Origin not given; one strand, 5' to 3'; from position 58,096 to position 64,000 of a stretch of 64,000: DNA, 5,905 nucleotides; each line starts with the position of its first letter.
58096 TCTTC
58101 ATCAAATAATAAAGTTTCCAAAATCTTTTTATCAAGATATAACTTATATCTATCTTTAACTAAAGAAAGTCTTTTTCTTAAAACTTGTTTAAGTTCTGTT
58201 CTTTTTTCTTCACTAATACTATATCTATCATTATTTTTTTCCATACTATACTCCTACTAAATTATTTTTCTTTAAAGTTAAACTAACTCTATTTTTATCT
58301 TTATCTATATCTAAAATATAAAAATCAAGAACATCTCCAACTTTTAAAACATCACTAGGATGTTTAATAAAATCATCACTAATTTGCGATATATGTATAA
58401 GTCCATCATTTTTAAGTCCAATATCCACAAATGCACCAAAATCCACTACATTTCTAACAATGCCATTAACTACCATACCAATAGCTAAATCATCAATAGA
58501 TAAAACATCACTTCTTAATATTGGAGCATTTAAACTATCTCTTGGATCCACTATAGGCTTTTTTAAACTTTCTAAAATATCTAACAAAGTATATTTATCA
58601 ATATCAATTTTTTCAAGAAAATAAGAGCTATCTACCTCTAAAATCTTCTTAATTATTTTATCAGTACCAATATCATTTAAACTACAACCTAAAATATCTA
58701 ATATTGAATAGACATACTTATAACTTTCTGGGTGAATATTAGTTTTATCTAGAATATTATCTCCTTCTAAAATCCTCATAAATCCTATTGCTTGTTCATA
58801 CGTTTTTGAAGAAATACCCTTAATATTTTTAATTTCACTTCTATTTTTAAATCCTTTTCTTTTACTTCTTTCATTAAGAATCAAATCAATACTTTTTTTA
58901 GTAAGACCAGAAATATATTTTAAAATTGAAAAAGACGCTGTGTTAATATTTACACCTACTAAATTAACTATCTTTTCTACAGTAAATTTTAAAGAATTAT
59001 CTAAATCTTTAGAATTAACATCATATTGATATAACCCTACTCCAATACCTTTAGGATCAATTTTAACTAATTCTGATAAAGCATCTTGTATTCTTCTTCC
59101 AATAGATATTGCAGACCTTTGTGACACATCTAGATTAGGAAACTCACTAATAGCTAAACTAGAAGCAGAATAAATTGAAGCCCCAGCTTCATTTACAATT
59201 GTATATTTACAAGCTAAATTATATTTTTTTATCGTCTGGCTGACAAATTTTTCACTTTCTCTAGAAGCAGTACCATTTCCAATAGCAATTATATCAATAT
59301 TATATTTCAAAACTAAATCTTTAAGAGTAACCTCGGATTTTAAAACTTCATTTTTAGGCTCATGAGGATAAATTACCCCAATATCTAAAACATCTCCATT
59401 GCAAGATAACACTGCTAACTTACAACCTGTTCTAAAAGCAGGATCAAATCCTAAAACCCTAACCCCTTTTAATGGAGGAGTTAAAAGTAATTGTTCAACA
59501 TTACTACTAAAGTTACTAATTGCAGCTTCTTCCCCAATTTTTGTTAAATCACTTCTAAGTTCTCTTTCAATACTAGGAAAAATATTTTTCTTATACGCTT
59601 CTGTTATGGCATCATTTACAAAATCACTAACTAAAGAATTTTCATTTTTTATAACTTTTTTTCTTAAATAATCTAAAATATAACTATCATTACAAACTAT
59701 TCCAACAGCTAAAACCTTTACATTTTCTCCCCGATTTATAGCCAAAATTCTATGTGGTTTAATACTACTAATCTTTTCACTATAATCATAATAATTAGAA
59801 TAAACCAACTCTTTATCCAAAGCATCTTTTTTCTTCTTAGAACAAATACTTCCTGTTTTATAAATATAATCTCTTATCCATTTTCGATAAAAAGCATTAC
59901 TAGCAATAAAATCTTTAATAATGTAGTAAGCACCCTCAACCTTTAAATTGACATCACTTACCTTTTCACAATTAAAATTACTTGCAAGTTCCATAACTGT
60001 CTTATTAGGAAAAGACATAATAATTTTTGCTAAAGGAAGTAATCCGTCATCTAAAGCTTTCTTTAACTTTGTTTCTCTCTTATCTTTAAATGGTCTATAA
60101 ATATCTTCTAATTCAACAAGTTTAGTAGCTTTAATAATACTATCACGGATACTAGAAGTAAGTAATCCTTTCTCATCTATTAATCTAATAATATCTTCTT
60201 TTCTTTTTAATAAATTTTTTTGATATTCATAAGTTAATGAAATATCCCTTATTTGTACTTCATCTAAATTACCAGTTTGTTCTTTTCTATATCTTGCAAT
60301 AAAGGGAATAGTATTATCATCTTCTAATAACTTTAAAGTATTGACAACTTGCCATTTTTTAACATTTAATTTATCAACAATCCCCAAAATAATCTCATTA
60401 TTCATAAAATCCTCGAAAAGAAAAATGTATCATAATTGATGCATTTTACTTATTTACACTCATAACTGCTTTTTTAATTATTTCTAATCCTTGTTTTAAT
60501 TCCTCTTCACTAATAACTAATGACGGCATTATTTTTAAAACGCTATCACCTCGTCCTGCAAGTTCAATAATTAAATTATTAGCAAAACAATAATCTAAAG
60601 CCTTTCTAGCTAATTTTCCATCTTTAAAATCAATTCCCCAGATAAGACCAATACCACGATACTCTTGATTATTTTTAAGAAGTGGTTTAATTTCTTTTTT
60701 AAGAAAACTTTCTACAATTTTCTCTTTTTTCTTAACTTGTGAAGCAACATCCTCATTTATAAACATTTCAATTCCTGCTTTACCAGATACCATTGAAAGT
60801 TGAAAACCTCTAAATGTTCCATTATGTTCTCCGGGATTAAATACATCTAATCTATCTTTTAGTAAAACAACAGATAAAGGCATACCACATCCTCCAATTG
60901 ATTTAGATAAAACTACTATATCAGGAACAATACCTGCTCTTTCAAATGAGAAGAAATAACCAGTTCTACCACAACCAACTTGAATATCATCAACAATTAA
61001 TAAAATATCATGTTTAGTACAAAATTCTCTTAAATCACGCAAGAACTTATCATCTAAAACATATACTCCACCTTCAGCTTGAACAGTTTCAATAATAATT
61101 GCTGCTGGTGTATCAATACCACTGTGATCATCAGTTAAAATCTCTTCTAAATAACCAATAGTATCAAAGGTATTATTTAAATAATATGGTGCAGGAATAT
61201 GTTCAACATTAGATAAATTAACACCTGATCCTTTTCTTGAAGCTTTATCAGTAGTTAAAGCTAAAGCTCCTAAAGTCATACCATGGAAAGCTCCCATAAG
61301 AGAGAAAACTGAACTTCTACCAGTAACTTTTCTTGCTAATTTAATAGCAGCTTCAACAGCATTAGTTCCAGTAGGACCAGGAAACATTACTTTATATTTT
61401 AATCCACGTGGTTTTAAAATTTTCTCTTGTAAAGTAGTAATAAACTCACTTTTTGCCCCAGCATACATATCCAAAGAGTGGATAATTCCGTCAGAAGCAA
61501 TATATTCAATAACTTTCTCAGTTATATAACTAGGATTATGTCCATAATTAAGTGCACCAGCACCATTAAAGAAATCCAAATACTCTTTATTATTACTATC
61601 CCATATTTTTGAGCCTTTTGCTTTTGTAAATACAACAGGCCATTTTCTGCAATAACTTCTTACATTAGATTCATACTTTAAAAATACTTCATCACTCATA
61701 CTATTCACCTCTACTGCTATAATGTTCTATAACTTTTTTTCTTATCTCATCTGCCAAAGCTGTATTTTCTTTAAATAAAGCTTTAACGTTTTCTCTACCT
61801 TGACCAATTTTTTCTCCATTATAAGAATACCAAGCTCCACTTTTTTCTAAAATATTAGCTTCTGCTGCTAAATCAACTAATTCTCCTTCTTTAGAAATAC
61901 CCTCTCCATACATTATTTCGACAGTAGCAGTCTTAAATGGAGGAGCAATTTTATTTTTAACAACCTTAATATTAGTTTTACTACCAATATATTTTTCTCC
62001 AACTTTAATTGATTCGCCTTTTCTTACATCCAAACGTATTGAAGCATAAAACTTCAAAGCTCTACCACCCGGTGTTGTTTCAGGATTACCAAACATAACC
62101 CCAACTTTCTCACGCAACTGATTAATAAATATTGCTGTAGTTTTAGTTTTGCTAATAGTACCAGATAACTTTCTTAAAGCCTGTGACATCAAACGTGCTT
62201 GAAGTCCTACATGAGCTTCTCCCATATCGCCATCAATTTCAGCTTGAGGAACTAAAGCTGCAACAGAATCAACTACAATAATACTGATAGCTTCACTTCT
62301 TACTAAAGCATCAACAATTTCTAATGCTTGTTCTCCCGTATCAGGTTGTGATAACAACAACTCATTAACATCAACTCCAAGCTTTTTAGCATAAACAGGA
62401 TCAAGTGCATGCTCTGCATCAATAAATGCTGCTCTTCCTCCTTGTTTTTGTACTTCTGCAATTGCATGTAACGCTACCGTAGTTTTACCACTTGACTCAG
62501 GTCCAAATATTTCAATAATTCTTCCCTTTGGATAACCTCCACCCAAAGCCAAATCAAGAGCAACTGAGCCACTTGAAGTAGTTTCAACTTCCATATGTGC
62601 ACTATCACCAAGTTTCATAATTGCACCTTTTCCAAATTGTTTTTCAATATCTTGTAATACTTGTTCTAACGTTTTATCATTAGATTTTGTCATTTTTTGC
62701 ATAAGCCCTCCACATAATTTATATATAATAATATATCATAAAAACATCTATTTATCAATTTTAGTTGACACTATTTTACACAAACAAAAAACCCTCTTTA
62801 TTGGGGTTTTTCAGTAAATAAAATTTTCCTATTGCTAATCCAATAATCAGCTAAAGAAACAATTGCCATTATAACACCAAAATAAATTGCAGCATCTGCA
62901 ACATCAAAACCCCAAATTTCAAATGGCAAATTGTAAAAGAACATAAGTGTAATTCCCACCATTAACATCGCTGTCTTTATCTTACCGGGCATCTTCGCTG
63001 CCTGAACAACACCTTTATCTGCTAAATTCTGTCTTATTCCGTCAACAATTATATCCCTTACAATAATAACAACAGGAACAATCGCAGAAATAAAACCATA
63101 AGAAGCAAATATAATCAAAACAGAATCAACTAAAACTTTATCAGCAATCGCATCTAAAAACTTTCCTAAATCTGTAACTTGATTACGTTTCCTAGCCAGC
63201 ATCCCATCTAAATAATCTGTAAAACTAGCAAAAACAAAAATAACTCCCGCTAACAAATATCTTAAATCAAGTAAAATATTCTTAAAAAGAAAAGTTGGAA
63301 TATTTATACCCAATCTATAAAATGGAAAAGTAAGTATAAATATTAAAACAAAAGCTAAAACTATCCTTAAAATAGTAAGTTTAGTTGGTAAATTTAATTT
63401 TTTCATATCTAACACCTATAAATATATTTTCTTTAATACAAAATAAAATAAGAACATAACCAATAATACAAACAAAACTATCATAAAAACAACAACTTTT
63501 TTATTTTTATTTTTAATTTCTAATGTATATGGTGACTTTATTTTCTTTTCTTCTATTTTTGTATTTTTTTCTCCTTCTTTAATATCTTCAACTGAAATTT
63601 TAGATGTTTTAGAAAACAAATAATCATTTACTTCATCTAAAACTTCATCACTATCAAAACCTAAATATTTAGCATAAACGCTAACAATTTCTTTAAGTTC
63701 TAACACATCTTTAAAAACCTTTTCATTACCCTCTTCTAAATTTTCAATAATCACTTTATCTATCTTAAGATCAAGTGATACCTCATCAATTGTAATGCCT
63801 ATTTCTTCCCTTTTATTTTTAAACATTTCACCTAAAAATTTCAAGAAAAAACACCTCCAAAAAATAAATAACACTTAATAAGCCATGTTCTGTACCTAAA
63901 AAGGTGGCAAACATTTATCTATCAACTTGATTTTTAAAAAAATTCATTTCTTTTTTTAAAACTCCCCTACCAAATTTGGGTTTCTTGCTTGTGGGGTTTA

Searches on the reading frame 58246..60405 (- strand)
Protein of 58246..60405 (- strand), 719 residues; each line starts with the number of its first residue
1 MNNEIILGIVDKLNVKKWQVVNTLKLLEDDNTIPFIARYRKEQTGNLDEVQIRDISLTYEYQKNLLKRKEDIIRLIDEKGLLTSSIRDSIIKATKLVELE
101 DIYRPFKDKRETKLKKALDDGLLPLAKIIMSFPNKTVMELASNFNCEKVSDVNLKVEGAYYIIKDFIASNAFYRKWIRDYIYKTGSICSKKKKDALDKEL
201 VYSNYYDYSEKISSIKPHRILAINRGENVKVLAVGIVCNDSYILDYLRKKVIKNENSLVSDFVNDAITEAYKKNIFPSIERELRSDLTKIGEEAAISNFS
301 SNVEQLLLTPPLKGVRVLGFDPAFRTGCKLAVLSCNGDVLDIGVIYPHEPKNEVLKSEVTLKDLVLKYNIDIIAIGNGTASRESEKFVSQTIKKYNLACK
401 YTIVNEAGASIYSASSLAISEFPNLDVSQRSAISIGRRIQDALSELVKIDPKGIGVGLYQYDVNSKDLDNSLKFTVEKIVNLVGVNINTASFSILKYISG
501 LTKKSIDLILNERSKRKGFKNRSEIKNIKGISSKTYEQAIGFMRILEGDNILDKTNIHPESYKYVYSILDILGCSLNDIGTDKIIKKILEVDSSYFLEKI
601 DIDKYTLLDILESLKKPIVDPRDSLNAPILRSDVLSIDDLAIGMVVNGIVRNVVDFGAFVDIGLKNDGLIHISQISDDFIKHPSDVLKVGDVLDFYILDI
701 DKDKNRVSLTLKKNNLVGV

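Call 71: search_protein_families(library=pfam, proteins=[window:58246-60405:-], max_evalue=0.0001)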
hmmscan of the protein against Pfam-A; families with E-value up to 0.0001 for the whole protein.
window:58246-60405:- (719 aa): 9 families
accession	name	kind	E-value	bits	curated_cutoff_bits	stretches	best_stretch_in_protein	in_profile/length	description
PF16921.10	Tex_YqgF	-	1e-52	178.3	27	1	316-440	2-126/126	Tex protein YqgF-like domain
PF09371.15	Tex_N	-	1.2e-28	99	32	1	4-77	2-75/75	Tex-like protein N-terminal domain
PF00575.29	S1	-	5.9e-21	75.1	22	1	641-712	3-74/74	S1 RNA binding domain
PF22706.1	Tex_central_region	-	8.8e-20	71.9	27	1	138-299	7-178/178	Tex central region-like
PF12836.13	HHH_3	-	3e-16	59.7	27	1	480-544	1-65/65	Helix-hairpin-helix motif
PF17674.7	HHH_9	-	1.1e-15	58.7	23.1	1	550-622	1-70/70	HHH domain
PF14635.12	HHH_7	-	2.9e-07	31.2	27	1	459-545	11-103/104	Helix-hairpin-helix motif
PF23459.1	S1_RRP5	-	1.3e-06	29.3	27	1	643-711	4-72/72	RRP5 S1 domain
PF14639.11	YqgF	-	1.9e-05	25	35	1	336-447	29-147/150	Holliday-junction resolvase-like of SPT6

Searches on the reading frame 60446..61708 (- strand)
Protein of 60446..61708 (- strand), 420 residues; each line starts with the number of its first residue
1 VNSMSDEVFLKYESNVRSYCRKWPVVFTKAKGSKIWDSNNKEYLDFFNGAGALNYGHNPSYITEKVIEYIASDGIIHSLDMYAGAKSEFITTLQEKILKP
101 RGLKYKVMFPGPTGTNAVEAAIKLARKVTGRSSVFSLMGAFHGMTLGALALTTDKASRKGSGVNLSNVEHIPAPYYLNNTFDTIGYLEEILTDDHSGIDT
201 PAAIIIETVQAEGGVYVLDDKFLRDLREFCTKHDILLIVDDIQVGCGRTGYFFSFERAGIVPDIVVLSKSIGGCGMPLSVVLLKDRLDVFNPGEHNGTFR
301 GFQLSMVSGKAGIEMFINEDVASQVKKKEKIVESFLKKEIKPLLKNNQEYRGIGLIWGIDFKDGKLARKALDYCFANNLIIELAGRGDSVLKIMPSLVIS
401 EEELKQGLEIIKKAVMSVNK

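Call 43: search_protein_families(library=pfam, proteins=[window:60446-61708:-], max_evalue=0.0001)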
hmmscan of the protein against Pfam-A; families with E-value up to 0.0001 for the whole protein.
window:60446-61708:- (420 aa): 1 family
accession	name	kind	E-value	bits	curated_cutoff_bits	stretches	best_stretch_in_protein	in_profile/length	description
PF00202.27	Aminotran_3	-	2e-76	257.7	30.5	1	23-415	9-403/403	Aminotransferase class-III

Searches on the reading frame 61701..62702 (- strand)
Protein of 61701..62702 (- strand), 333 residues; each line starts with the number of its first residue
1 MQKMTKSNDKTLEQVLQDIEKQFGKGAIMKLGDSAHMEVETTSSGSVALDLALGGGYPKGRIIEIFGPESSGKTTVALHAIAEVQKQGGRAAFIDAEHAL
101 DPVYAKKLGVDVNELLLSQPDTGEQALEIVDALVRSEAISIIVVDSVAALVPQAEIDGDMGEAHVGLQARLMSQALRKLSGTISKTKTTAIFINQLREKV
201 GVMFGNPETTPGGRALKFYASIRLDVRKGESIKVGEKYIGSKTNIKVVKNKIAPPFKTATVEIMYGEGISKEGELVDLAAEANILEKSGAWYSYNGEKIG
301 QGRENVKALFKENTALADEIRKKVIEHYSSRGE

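Call 43: search_protein_families(library=pfam, proteins=[window:61701-62702:-], max_evalue=0.0001)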
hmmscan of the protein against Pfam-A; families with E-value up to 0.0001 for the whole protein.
window:61701-62702:- (333 aa): 5 families
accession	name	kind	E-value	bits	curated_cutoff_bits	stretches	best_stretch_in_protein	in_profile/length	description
PF00154.27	RecA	-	2.2e-138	460.4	27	1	10-270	1-262/262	recA bacterial DNA recombination protein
PF21096.2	RecA_C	-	4.1e-25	88.1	27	1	273-328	1-56/57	RecA C-terminal domain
PF08423.17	Rad51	-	9.8e-11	41.8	22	1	40-231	6-214/244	Rad51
PF06745.19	ATPase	-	5.2e-09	36.3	26.6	1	48-198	7-166/231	KaiC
PF13479.12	AAA_24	-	2.7e-05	24.5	27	1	63-153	5-79/195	AAA domain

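Call 52: find_homologous_proteins(query=window:61701-62699:-, max_evalue=1e-50)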
Query window:61701-62699:- (332 aa): 8000 proteins with E <= 1e-50 among 8000 candidates; the best 120 are listed.
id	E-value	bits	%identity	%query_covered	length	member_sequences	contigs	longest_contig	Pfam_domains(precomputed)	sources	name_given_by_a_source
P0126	2.9e-207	705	100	100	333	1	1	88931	PF06745.20,PF08423.18,PF00154.28,PF21096.3,PF27531.1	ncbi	-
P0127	7.0e-182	622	87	100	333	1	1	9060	PF06745.20,PF08423.18,PF00154.28,PF21096.3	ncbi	-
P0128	5.0e-176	603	86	98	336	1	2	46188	PF06745.20,PF08423.18,PF00154.28,PF21096.3,PF27531.1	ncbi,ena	-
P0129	9.4e-176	602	86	98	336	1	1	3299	PF06745.20,PF08423.18,PF00154.28,PF21096.3,PF27531.1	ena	-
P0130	6.6e-175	599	84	99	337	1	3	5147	PF06745.20,PF13479.13,PF08423.18,PF00154.28,PF21096.3,PF27531.1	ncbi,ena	-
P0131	6.6e-175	599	84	99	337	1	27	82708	PF06745.20,PF13479.13,PF08423.18,PF00154.28,PF21096.3,PF27531.1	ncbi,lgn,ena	-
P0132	7.3e-174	596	83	98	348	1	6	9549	PF06745.20,PF13479.13,PF08423.18,PF00154.28,PF21096.3,PF01637.25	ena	-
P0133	1.9e-173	594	83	98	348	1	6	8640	PF06745.20,PF13479.13,PF08423.18,PF00154.28,PF21096.3,PF01637.25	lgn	-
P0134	2.1e-173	594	82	98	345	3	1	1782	PF06745.20,PF08423.18,PF00154.28,PF21096.3,PF27531.1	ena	-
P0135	2.6e-173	594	83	98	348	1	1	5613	PF06745.20,PF13479.13,PF08423.18,PF00154.28,PF21096.3,PF01637.25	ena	-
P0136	2.6e-173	594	83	98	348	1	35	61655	PF06745.20,PF13479.13,PF08423.18,PF00154.28,PF21096.3,PF01637.25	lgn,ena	-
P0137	3.3e-173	593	83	98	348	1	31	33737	PF06745.20,PF13479.13,PF08423.18,PF00154.28,PF21096.3,PF01637.25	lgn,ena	-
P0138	3.3e-173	593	83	98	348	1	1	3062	PF06745.20,PF13479.13,PF08423.18,PF00154.28,PF21096.3,PF01637.25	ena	-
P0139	3.6e-173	593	83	98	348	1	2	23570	PF06745.20,PF13479.13,PF08423.18,PF00154.28,PF21096.3,PF01637.25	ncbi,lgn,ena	-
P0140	3.6e-173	593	83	98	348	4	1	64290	PF06745.20,PF13479.13,PF08423.18,PF00154.28,PF21096.3,PF01637.25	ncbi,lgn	-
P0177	2.4e-171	587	83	98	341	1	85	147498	PF06745.20,PF08423.18,PF00154.28,PF21096.3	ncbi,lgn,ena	-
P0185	3.3e-171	587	82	98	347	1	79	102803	PF06745.20,PF13479.13,PF08423.18,PF00154.28,PF21096.3,PF01637.25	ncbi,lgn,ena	-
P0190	8.0e-171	586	83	97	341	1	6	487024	PF06745.20,PF08423.18,PF00154.28,PF21096.3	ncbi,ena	-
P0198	1.5e-170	585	81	99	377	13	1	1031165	PF06745.20,PF08423.18,PF00154.28,PF21096.3,PF27531.1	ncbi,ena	-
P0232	1.4e-169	581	81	98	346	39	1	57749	PF06745.20,PF13479.13,PF08423.18,PF00154.28,PF21096.3,PF01637.25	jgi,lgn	jgi:recombination protein RecA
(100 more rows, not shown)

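Call 53: list_cluster_members(proteins=[P0126, P0127, P0128, P0131, P0177, P0185, P0198, P0190, P0140, P0232])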
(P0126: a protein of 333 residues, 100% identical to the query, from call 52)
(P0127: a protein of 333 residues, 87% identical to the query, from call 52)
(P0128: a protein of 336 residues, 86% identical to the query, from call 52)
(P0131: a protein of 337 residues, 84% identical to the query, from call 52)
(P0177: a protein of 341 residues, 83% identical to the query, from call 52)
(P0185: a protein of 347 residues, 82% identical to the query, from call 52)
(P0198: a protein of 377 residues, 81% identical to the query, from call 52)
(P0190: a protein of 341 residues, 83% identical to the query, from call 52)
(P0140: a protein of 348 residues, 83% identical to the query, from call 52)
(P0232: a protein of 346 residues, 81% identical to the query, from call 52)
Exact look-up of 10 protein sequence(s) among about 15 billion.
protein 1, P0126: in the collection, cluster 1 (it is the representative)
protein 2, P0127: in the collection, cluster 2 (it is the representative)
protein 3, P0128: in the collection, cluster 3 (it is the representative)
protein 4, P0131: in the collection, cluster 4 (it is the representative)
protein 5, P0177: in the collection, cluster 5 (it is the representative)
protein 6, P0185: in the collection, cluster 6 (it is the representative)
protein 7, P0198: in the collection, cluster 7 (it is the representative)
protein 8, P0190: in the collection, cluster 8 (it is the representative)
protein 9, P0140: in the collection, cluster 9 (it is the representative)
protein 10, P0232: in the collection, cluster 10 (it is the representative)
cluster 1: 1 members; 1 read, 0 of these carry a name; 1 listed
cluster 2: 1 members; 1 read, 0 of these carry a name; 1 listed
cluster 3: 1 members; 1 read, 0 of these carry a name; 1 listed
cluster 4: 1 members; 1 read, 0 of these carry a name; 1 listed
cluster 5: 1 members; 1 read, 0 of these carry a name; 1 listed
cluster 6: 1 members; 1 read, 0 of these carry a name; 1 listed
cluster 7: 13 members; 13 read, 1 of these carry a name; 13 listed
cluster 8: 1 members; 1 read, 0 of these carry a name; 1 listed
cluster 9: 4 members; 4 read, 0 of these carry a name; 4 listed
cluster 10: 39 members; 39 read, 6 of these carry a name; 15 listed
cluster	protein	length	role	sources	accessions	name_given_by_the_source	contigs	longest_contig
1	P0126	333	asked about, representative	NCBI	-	-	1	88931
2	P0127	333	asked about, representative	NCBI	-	-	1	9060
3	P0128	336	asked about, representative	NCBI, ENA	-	-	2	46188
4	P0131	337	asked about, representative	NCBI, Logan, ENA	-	-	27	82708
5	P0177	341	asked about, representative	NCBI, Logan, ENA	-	-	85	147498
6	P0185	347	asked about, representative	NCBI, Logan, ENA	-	-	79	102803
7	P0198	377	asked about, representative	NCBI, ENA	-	-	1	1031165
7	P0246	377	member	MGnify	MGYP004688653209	FL=1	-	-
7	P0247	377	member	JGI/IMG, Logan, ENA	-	-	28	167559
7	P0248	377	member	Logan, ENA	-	-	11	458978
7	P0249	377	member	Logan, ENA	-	-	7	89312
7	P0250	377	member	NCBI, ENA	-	-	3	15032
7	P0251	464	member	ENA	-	-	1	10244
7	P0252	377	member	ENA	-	-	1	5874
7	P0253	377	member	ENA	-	-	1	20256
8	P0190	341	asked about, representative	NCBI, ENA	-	-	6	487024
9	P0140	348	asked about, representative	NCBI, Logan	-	-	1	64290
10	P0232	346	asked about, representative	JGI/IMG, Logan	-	recombination protein RecA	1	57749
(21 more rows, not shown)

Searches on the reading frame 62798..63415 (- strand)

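Call 71: search_protein_families(library=pfam, proteins=[window:62798-63415:-], max_evalue=0.0001)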
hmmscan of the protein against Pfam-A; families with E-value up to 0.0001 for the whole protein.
window:62798-63415:- (205 aa): 1 family
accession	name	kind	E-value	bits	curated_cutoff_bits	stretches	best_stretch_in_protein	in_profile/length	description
PF01066.26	CDP-OH_P_transf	-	3.9e-33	115.4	22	1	7-185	1-151/152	CDP-alcohol phosphatidyltransferase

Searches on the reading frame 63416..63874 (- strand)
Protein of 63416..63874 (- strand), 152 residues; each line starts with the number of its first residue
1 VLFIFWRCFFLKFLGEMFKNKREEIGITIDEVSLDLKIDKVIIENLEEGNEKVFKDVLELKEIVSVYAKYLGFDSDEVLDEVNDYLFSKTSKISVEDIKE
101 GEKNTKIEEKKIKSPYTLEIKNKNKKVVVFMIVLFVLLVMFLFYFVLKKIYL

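Call 71: search_protein_families(library=pfam, proteins=[window:63416-63874:-], max_evalue=0.0001)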
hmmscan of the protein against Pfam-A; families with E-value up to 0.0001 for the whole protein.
window:63416-63874:- (152 aa): 2 families
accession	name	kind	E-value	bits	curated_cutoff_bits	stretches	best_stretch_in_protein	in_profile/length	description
PF13413.12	HTH_25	-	8.4e-11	42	24.6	1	18-78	2-62/62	Helix-turn-helix domain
PF12844.13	HTH_19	-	8.1e-08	32.5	30.2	1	15-82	1-62/64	Helix-turn-helix domain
